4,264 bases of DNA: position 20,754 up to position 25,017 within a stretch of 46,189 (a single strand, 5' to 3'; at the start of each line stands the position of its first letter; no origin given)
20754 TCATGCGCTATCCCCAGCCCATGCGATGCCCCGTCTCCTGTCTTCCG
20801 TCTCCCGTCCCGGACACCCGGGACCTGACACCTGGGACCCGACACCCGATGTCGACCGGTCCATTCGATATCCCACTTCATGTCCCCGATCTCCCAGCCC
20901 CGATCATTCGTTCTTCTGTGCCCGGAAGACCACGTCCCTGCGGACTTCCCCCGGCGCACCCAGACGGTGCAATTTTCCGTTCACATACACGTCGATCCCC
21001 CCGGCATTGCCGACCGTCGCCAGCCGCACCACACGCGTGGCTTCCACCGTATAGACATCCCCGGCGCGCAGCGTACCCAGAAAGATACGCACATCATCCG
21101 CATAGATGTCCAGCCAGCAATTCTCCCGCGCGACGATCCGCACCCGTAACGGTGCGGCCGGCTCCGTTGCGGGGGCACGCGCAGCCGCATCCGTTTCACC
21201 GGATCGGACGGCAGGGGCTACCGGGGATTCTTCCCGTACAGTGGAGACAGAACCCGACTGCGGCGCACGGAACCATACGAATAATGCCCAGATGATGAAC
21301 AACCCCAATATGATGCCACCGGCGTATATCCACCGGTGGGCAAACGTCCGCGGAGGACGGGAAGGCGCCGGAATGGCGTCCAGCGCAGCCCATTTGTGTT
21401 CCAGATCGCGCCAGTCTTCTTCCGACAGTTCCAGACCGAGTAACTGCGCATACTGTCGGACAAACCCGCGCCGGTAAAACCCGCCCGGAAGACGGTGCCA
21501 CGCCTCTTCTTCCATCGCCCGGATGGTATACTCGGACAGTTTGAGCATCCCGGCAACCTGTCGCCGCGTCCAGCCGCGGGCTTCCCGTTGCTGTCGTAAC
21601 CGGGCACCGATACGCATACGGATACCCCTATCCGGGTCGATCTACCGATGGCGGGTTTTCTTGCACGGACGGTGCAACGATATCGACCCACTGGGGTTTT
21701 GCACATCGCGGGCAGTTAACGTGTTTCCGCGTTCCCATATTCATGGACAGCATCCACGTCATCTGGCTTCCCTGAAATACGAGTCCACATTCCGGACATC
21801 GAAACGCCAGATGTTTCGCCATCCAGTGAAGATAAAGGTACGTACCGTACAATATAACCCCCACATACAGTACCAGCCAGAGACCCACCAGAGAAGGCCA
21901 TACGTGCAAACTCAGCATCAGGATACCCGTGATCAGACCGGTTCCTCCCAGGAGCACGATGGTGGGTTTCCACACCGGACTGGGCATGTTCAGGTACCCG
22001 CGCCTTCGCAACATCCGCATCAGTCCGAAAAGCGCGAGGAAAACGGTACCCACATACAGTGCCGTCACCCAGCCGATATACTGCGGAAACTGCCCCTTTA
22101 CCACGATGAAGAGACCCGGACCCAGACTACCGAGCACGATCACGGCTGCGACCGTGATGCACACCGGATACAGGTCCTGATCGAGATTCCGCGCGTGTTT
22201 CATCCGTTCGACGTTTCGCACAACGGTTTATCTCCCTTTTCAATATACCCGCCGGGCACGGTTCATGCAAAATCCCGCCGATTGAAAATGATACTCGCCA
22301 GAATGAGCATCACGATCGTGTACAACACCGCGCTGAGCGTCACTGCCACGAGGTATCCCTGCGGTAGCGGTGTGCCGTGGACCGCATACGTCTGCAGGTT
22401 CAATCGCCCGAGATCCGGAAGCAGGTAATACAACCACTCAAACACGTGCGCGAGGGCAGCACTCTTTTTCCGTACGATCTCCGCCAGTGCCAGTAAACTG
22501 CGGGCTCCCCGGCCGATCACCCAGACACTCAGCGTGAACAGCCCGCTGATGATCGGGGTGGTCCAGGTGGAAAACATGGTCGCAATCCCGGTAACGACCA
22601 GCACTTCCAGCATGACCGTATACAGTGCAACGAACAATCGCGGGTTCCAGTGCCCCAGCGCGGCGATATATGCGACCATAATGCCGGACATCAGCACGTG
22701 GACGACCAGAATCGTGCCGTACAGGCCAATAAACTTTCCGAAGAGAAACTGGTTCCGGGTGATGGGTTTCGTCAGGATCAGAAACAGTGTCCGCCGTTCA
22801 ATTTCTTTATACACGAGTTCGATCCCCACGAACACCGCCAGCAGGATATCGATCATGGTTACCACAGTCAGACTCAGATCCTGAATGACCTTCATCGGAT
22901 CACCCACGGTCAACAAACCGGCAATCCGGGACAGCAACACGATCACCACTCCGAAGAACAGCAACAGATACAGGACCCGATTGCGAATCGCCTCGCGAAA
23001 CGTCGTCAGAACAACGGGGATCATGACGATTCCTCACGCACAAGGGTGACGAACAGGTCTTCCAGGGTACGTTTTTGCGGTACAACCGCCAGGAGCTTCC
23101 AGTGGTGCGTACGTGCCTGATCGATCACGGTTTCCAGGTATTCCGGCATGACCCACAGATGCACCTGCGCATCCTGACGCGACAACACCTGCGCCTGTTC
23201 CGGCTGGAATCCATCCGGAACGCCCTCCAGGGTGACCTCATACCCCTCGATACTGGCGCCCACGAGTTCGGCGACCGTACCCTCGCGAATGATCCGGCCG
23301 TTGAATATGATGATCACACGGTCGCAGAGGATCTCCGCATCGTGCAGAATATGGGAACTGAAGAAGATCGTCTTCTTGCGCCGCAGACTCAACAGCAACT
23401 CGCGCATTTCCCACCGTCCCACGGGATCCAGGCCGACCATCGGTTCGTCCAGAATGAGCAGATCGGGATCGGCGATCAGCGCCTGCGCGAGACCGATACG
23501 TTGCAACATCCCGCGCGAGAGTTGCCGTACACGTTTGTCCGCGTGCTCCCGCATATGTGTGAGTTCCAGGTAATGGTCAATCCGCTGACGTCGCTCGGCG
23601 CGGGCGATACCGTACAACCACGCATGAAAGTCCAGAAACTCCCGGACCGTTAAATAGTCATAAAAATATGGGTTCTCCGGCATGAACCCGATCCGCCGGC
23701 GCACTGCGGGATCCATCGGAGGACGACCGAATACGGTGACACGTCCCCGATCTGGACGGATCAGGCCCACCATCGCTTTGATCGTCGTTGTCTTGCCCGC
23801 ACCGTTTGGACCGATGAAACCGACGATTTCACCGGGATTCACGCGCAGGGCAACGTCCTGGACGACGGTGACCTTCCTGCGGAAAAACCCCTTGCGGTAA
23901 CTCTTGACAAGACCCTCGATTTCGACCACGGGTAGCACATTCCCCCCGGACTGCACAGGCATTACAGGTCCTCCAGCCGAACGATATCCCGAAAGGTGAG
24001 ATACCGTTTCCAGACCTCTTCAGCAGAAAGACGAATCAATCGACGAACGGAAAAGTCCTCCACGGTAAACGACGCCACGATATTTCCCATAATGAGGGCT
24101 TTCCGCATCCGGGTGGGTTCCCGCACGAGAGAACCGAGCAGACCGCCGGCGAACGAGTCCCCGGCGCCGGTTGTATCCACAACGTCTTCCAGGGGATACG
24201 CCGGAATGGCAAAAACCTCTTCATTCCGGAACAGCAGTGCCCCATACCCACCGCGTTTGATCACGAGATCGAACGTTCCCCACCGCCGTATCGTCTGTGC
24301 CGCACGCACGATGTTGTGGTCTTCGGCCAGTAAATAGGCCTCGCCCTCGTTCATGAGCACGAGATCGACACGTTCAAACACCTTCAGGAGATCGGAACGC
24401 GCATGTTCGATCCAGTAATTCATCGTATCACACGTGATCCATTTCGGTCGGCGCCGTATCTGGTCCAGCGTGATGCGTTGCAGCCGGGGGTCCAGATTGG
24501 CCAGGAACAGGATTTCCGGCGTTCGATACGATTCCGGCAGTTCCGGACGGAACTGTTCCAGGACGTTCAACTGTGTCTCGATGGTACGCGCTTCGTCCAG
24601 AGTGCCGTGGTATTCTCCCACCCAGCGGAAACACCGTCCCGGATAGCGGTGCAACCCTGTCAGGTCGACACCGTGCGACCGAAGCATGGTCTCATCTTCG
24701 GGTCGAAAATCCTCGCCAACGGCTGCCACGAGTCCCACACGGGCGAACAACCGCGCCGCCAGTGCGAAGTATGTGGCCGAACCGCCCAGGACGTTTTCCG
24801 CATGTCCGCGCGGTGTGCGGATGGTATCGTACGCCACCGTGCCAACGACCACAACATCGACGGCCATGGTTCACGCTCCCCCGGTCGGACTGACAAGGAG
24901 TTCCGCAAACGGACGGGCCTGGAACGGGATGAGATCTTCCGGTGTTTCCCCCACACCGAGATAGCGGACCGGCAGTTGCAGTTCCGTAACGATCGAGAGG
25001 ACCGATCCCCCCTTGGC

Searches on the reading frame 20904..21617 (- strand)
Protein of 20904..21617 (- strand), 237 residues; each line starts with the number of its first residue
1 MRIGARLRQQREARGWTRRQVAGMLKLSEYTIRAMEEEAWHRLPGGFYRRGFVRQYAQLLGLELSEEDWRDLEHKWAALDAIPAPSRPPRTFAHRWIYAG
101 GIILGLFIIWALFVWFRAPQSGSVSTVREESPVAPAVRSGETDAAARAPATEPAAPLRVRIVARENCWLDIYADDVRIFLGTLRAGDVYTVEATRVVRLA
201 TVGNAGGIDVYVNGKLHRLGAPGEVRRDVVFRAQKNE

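Call 60: search_protein_families(library=pfam, proteins=[window:20904-21617:-], max_evalue=0.00001)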
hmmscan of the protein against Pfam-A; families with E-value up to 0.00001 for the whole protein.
window:20904-21617:- (237 aa): 4 families
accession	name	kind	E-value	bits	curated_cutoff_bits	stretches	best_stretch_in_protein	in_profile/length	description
PF13413.12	HTH_25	-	1.6e-20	73.1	24.6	1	6-63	1-58/62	Helix-turn-helix domain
PF13464.11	RodZ_C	-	2.9e-13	50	23.9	1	160-226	1-69/72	RodZ C-terminal domain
PF13560.12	HTH_31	-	4.4e-08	33.7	27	1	3-66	2-60/64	Helix-turn-helix domain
PF12844.13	HTH_19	-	4.1e-07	30.2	30.2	1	4-64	1-55/64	Helix-turn-helix domain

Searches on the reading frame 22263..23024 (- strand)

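Call 60: search_protein_families(library=pfam, proteins=[window:22263-23024:-], max_evalue=0.00001)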
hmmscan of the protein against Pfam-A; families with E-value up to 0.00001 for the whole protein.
window:22263-23024:- (253 aa): 1 family
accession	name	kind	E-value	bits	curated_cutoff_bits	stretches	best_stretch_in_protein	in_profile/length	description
PF12679.13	ABC2_membrane_2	-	6.9e-10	39.1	27.2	1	9-251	8-282/283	ABC-2 family transporter protein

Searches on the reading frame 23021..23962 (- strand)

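Call 60: search_protein_families(library=pfam, proteins=[window:23021-23962:-], max_evalue=0.00001)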
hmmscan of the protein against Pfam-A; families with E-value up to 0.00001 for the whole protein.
window:23021-23962:- (313 aa): 2 families
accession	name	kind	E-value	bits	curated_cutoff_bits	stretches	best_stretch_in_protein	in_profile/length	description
PF00005.33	ABC_tran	-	4.3e-31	108.8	25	1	35-175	2-136/137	ABC transporter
PF13304.12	AAA_21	-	5.5e-11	43.5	27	0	103-204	172-298/304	AAA domain, putative AbiEii toxin, Type IV TA system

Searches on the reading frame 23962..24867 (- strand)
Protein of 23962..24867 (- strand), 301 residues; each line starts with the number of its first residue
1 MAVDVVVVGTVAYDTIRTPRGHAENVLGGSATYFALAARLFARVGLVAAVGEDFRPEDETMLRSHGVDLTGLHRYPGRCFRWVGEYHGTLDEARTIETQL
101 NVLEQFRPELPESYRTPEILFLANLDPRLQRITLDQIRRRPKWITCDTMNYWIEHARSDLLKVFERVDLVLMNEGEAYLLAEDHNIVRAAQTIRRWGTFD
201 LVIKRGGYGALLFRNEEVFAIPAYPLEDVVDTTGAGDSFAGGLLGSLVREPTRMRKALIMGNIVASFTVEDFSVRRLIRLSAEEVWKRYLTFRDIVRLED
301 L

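Call 60: search_protein_families(library=pfam, proteins=[window:23962-24867:-], max_evalue=0.00001)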
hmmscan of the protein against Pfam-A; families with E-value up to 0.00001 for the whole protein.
window:23962-24867:- (301 aa): 1 family
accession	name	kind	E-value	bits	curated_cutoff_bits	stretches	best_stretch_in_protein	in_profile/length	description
PF00294.29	PfkB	-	3.6e-28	99.2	25.8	1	4-274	3-295/302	pfkB family carbohydrate kinase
